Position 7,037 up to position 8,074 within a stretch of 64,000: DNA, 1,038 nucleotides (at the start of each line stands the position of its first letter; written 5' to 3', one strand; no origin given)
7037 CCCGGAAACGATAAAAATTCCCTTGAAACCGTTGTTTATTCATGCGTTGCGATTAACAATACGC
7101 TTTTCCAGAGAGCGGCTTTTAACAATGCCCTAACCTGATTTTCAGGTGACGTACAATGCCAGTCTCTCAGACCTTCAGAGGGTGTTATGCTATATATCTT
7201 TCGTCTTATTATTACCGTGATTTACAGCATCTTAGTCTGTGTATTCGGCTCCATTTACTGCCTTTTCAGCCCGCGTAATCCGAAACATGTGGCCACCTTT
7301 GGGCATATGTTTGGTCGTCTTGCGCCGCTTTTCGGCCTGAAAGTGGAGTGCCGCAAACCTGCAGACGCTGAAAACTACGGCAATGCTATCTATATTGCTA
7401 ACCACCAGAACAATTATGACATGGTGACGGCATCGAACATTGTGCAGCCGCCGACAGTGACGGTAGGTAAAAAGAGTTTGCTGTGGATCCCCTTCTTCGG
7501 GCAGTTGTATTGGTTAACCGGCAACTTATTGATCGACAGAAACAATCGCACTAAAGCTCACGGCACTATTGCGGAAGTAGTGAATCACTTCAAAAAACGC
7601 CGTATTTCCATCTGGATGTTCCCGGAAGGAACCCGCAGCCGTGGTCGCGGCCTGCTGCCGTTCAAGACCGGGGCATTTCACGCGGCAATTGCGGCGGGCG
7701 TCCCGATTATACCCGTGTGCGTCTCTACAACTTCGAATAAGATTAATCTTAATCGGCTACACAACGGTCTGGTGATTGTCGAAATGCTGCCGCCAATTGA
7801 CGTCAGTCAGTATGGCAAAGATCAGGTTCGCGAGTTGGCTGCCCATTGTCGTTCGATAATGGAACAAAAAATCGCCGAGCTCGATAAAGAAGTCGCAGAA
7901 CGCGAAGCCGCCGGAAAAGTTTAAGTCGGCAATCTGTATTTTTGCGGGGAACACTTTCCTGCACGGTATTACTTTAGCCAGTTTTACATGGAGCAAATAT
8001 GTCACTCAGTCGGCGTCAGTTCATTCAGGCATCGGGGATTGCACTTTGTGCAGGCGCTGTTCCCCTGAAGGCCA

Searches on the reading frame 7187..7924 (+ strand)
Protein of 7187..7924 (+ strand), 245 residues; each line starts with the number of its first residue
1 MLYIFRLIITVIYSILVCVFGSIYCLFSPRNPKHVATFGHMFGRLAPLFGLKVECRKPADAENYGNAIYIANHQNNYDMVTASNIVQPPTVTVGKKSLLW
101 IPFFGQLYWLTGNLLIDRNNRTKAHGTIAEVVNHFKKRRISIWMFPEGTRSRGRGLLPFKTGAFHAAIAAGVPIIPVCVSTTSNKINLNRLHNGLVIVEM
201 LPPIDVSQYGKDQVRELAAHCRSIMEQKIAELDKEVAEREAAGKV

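Call 4: search_protein_families(proteins=[window:7187-7924:+], library=ncbifam)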
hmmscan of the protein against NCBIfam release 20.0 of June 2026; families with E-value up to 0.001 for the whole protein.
window:7187-7924:+ (245 aa): 7 families
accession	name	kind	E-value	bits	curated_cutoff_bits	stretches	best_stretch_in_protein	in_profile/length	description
NF011593.0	PRK15018.1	equivalog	5.7e-175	579.7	501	1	1-245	1-245/245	1-acylglycerol-3-phosphate O-acyltransferase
TIGR00530.1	AGP_acyltrn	subfamily_domain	2.7e-51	172.7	102.95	1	50-180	1-130/130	1-acylglycerol-3-phosphate O-acyltransferase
NF052553.1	LyOrLpactfOlsABRUA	equivalog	5.4e-12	45.4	300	1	26-170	27-167/263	lyso-ornithine lipid O-acyltransferase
NF052552.1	LyOrLpactfOlsARHOCB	equivalog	1.1e-08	34.4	300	1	66-171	87-188/271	lyso-ornithine lipid O-acyltransferase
NF010621.0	PRK14014.1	domain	0.00011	21.4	186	1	52-150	74-185/301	acetyltransferase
NF006386.0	PRK08633.1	equivalog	0.00019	19.3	1221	1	62-179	438-551/1147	acyl-[ACP]--phospholipid O-acyltransferase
NF058536.1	LPAAT_acyl_YihG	equivalog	0.00061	19.1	260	0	54-151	71-181/290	1-acylglycerol-3-phosphate O-acyltransferase, YihG family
